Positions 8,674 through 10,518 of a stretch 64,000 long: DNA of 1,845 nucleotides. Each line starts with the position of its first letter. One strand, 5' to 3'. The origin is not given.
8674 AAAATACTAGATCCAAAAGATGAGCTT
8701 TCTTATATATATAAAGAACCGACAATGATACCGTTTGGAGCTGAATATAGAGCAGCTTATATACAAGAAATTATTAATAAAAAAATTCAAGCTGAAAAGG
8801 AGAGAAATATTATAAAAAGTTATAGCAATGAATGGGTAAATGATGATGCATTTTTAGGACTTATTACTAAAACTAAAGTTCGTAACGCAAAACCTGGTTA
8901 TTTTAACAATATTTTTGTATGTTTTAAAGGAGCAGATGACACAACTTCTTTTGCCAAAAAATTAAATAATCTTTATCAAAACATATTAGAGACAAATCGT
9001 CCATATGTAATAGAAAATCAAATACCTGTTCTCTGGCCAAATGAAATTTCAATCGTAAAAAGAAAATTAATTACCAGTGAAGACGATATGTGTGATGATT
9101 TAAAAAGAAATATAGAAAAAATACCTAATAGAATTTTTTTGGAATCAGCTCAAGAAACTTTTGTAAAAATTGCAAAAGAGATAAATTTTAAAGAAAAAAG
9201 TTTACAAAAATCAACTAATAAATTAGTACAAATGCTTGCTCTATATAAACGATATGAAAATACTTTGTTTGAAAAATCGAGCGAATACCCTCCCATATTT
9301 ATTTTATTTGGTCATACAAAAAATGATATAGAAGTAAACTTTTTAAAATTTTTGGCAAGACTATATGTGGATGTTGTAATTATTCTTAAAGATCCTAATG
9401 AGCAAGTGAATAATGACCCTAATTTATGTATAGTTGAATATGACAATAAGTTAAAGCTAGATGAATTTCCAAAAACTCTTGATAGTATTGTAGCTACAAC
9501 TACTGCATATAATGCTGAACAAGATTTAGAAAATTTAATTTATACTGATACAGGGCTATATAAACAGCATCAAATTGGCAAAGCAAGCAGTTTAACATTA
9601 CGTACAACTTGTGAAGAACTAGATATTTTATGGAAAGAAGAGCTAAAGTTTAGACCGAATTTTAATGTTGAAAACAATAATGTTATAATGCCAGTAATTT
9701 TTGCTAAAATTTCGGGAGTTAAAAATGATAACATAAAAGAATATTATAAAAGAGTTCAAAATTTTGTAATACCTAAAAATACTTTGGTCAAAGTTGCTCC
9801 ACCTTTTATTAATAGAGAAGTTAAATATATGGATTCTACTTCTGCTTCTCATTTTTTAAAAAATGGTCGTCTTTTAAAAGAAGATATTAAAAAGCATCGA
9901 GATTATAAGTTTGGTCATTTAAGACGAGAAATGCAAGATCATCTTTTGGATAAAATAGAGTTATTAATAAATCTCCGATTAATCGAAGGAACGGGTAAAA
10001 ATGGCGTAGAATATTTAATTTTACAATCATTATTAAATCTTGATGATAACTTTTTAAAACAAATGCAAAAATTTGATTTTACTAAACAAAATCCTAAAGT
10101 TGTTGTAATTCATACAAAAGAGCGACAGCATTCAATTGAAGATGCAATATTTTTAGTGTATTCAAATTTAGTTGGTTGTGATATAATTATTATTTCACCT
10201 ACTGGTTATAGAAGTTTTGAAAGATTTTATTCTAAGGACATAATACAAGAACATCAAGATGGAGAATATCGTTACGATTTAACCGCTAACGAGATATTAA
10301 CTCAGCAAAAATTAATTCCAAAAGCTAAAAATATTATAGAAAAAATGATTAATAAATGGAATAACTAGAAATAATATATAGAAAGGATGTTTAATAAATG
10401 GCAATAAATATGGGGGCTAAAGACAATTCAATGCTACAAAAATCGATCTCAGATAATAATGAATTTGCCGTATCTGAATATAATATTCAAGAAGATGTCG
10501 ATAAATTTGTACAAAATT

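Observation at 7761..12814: Ter-type stress/defence cluster (TelA + two TerD) attached to an uncharacterised 750-aa protein and a separate Zn-ribbon gene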

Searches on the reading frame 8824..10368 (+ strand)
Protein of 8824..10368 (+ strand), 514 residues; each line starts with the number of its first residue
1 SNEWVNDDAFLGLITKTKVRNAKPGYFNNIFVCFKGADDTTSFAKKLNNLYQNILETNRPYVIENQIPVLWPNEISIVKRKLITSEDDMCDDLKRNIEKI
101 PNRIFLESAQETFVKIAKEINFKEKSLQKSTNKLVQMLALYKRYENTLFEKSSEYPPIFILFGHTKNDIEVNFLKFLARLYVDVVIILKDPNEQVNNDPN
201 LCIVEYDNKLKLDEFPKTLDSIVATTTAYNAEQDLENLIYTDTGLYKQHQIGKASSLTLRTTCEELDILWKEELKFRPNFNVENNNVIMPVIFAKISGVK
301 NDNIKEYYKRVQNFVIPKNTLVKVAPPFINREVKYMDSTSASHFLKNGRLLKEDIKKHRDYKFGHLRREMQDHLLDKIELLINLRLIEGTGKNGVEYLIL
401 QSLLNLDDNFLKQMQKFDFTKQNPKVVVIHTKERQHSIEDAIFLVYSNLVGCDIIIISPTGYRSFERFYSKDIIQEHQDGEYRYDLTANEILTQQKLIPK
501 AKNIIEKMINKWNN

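Call 40: find_homologous_proteins(query=A2, max_evalue=0.00001)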
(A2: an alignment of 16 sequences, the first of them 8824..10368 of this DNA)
Query A2 (16 sequences) (514 aa, profile of the alignment): 675 proteins with E <= 0.00001 among 8000 candidates; the best 120 are listed.
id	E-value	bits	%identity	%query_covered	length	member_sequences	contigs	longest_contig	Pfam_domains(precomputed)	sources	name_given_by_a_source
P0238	2.6e-250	850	39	95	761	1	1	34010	PF14266.12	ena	-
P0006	5.6e-247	839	39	96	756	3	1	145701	PF14266.12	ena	-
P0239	8.1e-247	838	39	95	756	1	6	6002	PF14266.12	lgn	-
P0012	9.9e-247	838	39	95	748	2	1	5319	PF14266.12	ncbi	-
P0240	1.2e-246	838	38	95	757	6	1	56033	PF14266.12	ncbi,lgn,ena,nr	ncbi:MAG: hypothetical protein HDT39_15090 [Lachnospiraceae bacterium]|nr:hypothetical protein [Lach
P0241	1.3e-246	838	40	95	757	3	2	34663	PF14266.12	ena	-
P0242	1.5e-246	837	38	95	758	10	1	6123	PF14266.12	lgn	-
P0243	1.9e-246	837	41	95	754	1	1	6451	PF14266.12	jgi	jgi:hypothetical protein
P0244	2.3e-246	837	40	95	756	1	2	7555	PF14266.12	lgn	-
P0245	6.2e-246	835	39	95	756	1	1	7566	PF14266.12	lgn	-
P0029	6.3e-246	835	37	95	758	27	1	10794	PF14266.12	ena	-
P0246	1.1e-245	834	39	95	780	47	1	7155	PF14266.12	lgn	-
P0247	5.2e-245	832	38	99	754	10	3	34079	PF14266.12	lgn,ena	-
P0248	6.0e-245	832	39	95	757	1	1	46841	PF14266.12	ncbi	-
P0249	7.7e-245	832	39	95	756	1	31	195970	PF14266.12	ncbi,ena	-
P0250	8.4e-245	832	38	95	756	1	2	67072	PF14266.12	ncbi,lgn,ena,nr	ncbi:MAG: YceG family protein [Lachnospiraceae bacterium]|nr:YceG family protein [Lachnospiraceae ba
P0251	8.4e-245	832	40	95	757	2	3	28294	PF14266.12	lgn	-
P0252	8.7e-245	832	38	98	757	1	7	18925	PF14266.12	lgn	-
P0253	1.1e-244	831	38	95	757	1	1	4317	PF14266.12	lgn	-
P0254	1.6e-244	831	39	95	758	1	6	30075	PF14266.12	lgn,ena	-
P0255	1.6e-244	831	39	95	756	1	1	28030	PF14266.12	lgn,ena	-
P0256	2.1e-244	830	39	95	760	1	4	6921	PF14266.12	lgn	-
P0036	2.2e-244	830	38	95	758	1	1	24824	PF14266.12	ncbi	-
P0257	2.9e-244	830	37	96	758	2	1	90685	PF14266.12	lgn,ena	-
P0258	3.3e-244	830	38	95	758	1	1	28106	PF14266.12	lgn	-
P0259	5.1e-244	829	37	96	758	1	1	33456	PF14266.12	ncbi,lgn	-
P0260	6.3e-244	829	40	95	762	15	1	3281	PF14266.12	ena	-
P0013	6.7e-244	829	39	96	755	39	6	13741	PF14266.12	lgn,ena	-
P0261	8.8e-244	828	38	99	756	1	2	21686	PF14266.12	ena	-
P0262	1.2e-243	828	39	95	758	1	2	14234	PF14266.12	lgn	-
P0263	2.1e-243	827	37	95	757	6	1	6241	PF14266.12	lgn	-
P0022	2.1e-243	827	38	95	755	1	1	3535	PF14266.12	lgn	-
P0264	2.1e-243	827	38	95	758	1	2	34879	PF14266.12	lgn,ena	-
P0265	2.2e-243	827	38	95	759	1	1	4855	PF14266.12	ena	-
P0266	2.7e-243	827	37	96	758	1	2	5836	PF14266.12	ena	-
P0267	2.7e-243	827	37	95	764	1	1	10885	PF14266.12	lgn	-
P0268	2.8e-243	827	39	98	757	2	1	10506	PF14266.12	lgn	-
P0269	2.9e-243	826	38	95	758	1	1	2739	PF14266.12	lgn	-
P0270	3.4e-243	826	39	95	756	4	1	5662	PF14266.12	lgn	-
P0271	3.4e-243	826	40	95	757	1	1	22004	PF14266.12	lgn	-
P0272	4.3e-243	826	39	95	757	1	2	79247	PF14266.12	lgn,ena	-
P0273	6.0e-243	825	38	95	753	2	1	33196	PF14266.12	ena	-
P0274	6.3e-243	825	40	95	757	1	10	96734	PF14266.12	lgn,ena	-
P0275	6.8e-243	825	40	95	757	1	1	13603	PF14266.12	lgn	-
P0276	7.0e-243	825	38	95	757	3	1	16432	PF14266.12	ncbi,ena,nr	ncbi:MAG: YceG family protein [Lachnospiraceae bacterium]|nr:YceG family protein [Lachnospiraceae ba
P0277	7.0e-243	825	39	95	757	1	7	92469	PF14266.12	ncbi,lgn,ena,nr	ncbi:MAG: hypothetical protein J6C19_14120 [Lachnospiraceae bacterium]|nr:hypothetical protein [Lach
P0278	7.2e-243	825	37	96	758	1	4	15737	PF14266.12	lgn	-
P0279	8.0e-243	825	38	96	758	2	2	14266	PF14266.12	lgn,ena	-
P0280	9.3e-243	825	37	96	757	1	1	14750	PF14266.12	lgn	-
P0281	9.4e-243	825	38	95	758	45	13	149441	PF14266.12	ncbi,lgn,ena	-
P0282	1.1e-242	825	37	96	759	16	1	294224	PF14266.12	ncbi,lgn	ncbi:YceG family protein [Lachnospiraceae bacterium 45-W7]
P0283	1.1e-242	825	37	95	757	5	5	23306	PF14266.12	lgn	-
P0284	1.2e-242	825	38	95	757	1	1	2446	PF14266.12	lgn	-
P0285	1.3e-242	824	39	95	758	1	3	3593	PF14266.12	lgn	-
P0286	1.3e-242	824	40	95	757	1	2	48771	PF14266.12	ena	-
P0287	1.4e-242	824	39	95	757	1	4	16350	PF14266.12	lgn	-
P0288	1.5e-242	824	39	95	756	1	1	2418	PF14266.12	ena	-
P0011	1.6e-242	824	39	96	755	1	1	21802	PF14266.12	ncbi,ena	-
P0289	2.0e-242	824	39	95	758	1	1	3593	PF14266.12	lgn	-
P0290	2.0e-242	824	39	95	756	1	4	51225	PF14266.12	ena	-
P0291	2.1e-242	824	37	96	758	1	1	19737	PF14266.12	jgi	-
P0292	2.2e-242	824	36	95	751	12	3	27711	PF14266.12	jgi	jgi:hypothetical protein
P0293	3.0e-242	823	39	95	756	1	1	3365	PF14266.12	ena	-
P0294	3.2e-242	823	39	95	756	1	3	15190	PF14266.12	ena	-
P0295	3.3e-242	823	38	96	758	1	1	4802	PF14266.12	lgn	-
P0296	3.5e-242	823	39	95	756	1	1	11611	PF14266.12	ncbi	-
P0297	3.6e-242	823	39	95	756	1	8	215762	PF14266.12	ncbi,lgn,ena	-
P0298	3.6e-242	823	37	95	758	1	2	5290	PF14266.12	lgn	-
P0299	3.7e-242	823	39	95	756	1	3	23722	PF14266.12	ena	-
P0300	3.7e-242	823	38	95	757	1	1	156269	PF14266.12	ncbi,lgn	-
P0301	3.7e-242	823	39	95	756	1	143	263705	PF14266.12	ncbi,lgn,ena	-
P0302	3.8e-242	823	39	95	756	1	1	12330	PF14266.12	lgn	-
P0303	3.9e-242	823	39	95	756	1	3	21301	PF14266.12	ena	-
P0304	4.2e-242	823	38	95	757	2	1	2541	PF14266.12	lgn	-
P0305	4.2e-242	823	39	95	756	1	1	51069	PF14266.12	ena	-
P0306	4.4e-242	823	39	95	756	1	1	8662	PF14266.12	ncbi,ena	-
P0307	4.4e-242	823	40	95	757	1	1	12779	PF14266.12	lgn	-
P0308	4.4e-242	823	38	95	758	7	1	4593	PF14266.12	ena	-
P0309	4.4e-242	823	39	95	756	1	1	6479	PF14266.12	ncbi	-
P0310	4.8e-242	822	39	95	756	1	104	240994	PF14266.12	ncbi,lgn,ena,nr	ncbi:MAG: hypothetical protein HFH79_04815 [Lachnospiraceae bacterium]|nr:hypothetical protein [Lach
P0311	5.0e-242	822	39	99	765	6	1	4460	PF14266.12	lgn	-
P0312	5.0e-242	822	39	95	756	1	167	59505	PF14266.12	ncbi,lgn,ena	-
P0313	6.4e-242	822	39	95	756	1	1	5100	PF14266.12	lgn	-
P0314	6.4e-242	822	39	95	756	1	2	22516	PF14266.12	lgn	-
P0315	6.5e-242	822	39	95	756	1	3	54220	PF14266.12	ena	-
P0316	6.7e-242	822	39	95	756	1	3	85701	PF14266.12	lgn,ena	-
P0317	6.7e-242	822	39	95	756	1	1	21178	PF14266.12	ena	-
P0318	7.0e-242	822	39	95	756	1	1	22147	PF14266.12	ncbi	-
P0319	7.0e-242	822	39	95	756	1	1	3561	PF14266.12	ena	-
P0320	7.2e-242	822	39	95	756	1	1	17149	PF14266.12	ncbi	-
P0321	7.3e-242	822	39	95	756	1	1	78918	PF14266.12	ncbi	-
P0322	7.6e-242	822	39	95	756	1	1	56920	PF14266.12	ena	-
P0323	7.6e-242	822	40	95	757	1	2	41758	PF14266.12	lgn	-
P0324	7.6e-242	822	39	95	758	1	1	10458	PF14266.12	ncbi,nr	ncbi:MAG: hypothetical protein HFI37_00645 [Lachnospiraceae bacterium]|nr:hypothetical protein [Lach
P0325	7.8e-242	822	39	95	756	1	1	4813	PF14266.12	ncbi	-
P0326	7.8e-242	822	39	95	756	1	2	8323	PF14266.12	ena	-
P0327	8.0e-242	822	39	95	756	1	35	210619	PF14266.12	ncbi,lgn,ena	-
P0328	8.1e-242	822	39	95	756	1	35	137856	PF14266.12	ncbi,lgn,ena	-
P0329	8.4e-242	822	39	95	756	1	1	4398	PF14266.12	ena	-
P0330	8.7e-242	822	39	95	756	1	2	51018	PF14266.12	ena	-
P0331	9.1e-242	822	39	95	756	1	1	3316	PF14266.12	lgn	-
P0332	9.3e-242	822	39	96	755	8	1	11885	PF14266.12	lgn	-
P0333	9.3e-242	822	39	95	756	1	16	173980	PF14266.12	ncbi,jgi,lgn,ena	-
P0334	9.5e-242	821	39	95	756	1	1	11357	PF14266.12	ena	-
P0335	9.8e-242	821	39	95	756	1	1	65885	PF14266.12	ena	-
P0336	1.0e-241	821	39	95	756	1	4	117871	PF14266.12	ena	-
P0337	1.0e-241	821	37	95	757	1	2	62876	PF14266.12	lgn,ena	-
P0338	1.0e-241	821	40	95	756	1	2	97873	PF14266.12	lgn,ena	-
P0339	1.1e-241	821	37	95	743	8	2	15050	PF14266.12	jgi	jgi:hypothetical protein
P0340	1.1e-241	821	38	96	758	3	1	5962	PF14266.12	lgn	-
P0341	1.1e-241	821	39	95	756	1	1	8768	PF14266.12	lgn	-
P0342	1.1e-241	821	39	95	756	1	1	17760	PF14266.12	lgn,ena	-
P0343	1.2e-241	821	39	95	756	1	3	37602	PF14266.12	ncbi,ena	-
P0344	1.3e-241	821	39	95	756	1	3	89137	PF14266.12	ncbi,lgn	-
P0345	1.3e-241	821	39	95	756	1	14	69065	PF14266.12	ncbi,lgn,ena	-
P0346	1.3e-241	821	39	95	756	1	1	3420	PF14266.12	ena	-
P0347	1.4e-241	821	38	96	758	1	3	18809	PF14266.12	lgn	-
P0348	1.6e-241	821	39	95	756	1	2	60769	PF14266.12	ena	-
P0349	1.6e-241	821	39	95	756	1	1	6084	PF14266.12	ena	-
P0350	1.7e-241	821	39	95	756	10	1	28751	PF14266.12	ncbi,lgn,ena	-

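Call 42: search_dna_similar(query=window:8824-10368:+, collection=plasmids, mode=protein, max_evalue=0.001, max_rows=20)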
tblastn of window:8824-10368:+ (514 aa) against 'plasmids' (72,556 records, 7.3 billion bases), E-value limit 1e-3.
Records with a match: 5; places in all: 5; records where one place covers at least 80% of the query: 0.
Best place of each record, by identity: <60% 5.
By first word of the organism name: Bacillus 3; Aneurinibacillus 1; Lactococcus 1.
By predicted mobility (MOB-suite, as given by PLSDB): non-mobilizable 4; mobilizable 1.
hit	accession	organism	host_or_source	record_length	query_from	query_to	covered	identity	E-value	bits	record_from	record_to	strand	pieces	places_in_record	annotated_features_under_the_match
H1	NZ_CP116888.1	Aneurinibacillus sp. Ricciae_BoGa-3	whole organism,Plant material,Lab grown ...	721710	104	501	77%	31.5%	2e-40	163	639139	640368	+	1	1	YceG family protein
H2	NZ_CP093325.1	Bacillus sp. N5-665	whole organism,peat soil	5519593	157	486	64%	29.2%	5e-26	120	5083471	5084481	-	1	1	none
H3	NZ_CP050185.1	Bacillus thuringiensis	cell culture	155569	157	486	64%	28.6%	3e-25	117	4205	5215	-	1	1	YceG family protein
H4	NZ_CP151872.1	Bacillus thuringiensis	tobacco,mixed culture,leaves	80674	157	486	64%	28.6%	3e-25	117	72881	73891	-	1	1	YceG family protein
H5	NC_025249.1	Lactococcus cremoris subsp. cremoris MG1363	-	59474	223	477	50%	25.5%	4e-12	77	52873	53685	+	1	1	YceG family protein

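Call 44: get_annotated_region(hit=H3, flank=7000)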
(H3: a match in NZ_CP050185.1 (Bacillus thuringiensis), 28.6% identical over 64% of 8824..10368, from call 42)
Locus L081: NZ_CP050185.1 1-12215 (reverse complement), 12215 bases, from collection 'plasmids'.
description: Bacillus thuringiensis strain HER1410 plasmid pLUSID2, complete sequence
organism: Bacillus thuringiensis (NCBI taxid 1428)
taxonomy: Bacteria; Bacillota; Bacilli; Bacillales; Bacillaceae; Bacillus; Bacillus thuringiensis
host: -; source: cell culture; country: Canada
typing (MOB-suite, as given by PLSDB): non-mobilizable
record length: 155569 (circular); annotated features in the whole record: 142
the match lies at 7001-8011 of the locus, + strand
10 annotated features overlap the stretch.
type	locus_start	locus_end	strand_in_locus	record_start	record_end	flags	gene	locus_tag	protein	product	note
CDS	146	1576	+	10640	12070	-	proS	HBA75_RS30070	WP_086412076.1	proline--tRNA ligase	GO:0006433 - prolyl-tRNA aminoacylation [Evidence IEA]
CDS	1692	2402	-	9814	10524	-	-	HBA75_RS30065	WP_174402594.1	LPXTG cell wall anchor domain-containing protein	-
CDS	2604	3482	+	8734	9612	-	-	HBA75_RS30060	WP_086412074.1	ROK family protein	-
CDS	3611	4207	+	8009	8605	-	-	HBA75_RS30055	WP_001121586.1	TerD family protein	GO:0006950 - response to stress [Evidence IEA]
CDS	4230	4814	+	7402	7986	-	-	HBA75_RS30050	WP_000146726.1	TerD family protein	GO:0006950 - response to stress [Evidence IEA]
CDS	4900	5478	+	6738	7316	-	-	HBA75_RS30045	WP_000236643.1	TerD family protein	GO:0006950 - response to stress [Evidence IEA]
CDS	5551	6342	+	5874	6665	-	-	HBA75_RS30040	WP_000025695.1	TerC family protein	-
CDS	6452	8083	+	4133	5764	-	-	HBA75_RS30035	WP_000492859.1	YceG family protein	-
CDS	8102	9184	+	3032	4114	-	-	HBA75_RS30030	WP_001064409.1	toxic anion resistance protein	-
CDS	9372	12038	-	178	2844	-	-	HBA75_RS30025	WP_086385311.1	cation-translocating P-type ATPase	-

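Call 45: get_annotated_region(hit=H1, flank=7000)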
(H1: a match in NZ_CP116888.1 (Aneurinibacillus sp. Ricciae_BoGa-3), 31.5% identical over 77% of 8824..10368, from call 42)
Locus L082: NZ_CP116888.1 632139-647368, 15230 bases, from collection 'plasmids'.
description: Aneurinibacillus sp. Ricciae_BoGa-3 plasmid unnamed, complete sequence
organism: Aneurinibacillus sp. Ricciae_BoGa-3 (NCBI taxid 3022697)
taxonomy: Bacteria; Bacillota; Bacilli; Bacillales; Paenibacillaceae; Aneurinibacillus; Aneurinibacillus sp. Ricciae BoGa-3
host: -; source: whole organism,Plant material,Lab grown Riccia fluitans ecotype BoGa-3; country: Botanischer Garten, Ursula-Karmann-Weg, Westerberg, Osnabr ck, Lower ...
typing (MOB-suite, as given by PLSDB): non-mobilizable
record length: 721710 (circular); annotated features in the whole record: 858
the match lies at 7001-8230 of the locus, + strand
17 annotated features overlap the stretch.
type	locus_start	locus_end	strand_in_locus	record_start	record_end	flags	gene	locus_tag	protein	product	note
CDS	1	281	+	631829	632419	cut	-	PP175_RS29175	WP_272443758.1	3'-5' exonuclease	-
CDS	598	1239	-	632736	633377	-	-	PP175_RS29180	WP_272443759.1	hypothetical protein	-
CDS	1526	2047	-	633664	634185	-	-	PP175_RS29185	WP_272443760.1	hypothetical protein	-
CDS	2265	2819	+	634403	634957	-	-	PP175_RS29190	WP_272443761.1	DUF2196 domain-containing protein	-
CDS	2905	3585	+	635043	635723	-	-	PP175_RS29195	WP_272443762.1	Bax inhibitor-1 family protein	-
CDS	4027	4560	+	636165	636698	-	-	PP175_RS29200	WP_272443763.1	hypothetical protein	-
CDS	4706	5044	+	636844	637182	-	-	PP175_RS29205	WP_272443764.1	hypothetical protein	-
CDS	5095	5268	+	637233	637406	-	-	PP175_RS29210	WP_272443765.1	hypothetical protein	-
CDS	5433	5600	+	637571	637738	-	-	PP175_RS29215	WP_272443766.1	hypothetical protein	-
CDS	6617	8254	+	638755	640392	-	-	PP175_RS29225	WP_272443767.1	YceG family protein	-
CDS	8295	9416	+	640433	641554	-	-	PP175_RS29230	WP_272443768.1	toxic anion resistance protein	-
CDS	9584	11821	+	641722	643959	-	-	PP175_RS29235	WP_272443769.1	hypothetical protein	-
CDS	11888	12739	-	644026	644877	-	-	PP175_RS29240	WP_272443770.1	YitT family protein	-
CDS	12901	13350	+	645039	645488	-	-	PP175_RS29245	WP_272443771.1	chemotaxis protein CheW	GO:0006935 - chemotaxis [Evidence IEA]; GO:0007165 - signal transduction [Evidence IEA]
CDS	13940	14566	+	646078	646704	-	-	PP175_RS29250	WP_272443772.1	hypothetical protein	-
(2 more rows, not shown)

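Call 47: search_protein_families(library=pfam, proteins=[L081:6452-8083:+, L081:6452-7231:+, L081:7232-8083:+, L082:6617-8254:+], max_evalue=0.01)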
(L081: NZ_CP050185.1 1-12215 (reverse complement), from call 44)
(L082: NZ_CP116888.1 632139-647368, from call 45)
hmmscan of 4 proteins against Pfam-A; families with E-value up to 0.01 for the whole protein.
L081:6452-8083:+ (543 aa): 1 family
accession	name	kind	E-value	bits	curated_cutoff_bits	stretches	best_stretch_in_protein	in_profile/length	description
PF14266.11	YceG_bac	-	4e-127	423.5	25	2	13-268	2-250/250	YceG domain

L081:6452-7231:+ (260 aa): 1 family
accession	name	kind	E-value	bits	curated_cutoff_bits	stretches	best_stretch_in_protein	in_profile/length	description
PF14266.11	YceG_bac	-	1.8e-65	221.5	25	1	13-260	2-242/250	YceG domain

L081:7232-8083:+ (283 aa): 1 family
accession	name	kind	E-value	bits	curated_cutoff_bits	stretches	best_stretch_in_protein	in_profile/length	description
PF14266.11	YceG_bac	-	2e-59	201.7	25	1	31-252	1-244/250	YceG domain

L082:6617-8254:+ (545 aa): 1 family
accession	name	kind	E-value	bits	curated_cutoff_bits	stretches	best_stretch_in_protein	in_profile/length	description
PF14266.11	YceG_bac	-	1.4e-86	290.6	25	2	296-518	1-220/250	YceG domain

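Call 84: get_annotated_region(hit=H5, flank=6000)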
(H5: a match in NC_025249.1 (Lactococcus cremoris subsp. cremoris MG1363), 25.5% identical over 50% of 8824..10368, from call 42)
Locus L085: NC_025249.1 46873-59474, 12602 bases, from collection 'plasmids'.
description: Lactococcus cremoris subsp. cremoris MG1363 plasmid pFI430, complete sequence
organism: Lactococcus cremoris subsp. cremoris MG1363 (NCBI taxid 416870)
taxonomy: Bacteria; Bacillota; Bacilli; Lactobacillales; Streptococcaceae; Lactococcus; Lactococcus cremoris; Lactococcus cremoris subsp. cremoris MG1363
host: -; source: -; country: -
typing (MOB-suite, as given by PLSDB): mobilizable; relaxase MOBP
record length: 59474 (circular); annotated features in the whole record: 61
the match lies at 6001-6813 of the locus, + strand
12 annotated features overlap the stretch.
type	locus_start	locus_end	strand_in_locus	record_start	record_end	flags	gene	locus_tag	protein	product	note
CDS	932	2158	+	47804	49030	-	-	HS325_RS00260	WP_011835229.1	HpcH/HpaI aldolase/citrate lyase family protein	-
CDS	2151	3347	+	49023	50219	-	-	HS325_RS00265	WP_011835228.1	phosphoribosyltransferase domain-containing protein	-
CDS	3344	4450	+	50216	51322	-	-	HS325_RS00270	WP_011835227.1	cysteine protease StiP family protein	-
CDS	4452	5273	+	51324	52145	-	-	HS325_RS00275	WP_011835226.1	hypothetical protein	-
CDS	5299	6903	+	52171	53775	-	-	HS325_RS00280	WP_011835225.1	YceG family protein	-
CDS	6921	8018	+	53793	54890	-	-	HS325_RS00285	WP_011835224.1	toxic anion resistance protein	-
CDS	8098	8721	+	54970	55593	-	-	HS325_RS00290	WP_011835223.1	TerD family protein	GO:0006950 - response to stress [Evidence IEA]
CDS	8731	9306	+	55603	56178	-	-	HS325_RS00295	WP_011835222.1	TerD family protein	GO:0006950 - response to stress [Evidence IEA]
CDS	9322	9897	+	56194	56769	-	-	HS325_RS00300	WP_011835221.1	TerD family protein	GO:0006950 - response to stress [Evidence IEA]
CDS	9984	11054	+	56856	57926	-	-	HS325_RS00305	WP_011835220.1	DUF475 domain-containing protein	-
CDS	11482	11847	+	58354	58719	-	-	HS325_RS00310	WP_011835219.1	type II toxin-antitoxin system RelE/ParE family toxin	-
CDS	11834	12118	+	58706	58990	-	-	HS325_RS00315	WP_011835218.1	helix-turn-helix transcriptional regulator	-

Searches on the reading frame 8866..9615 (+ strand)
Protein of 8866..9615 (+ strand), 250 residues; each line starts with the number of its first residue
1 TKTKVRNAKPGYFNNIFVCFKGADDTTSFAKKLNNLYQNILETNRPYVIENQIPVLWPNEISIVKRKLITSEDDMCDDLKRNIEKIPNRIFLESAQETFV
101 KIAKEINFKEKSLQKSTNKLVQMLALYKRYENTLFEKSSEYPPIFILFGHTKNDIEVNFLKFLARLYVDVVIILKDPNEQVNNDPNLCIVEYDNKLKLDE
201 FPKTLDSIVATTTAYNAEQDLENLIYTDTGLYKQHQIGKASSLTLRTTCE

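Call 7: search_protein_families(library=pfam, proteins=[window:8866-9615:+], max_evalue=1)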
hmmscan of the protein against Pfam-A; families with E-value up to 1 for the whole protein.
window:8866-9615:+ (250 aa): 2 families
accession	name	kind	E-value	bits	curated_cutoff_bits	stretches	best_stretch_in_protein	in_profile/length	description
PF14266.11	YceG_bac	-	2.4e-20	73.7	25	1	5-226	16-250/250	YceG domain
PF03081.22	Exo70_C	-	9e-05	22.1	24.1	1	59-184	5-128/372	Exo70 exocyst complex subunit C-terminal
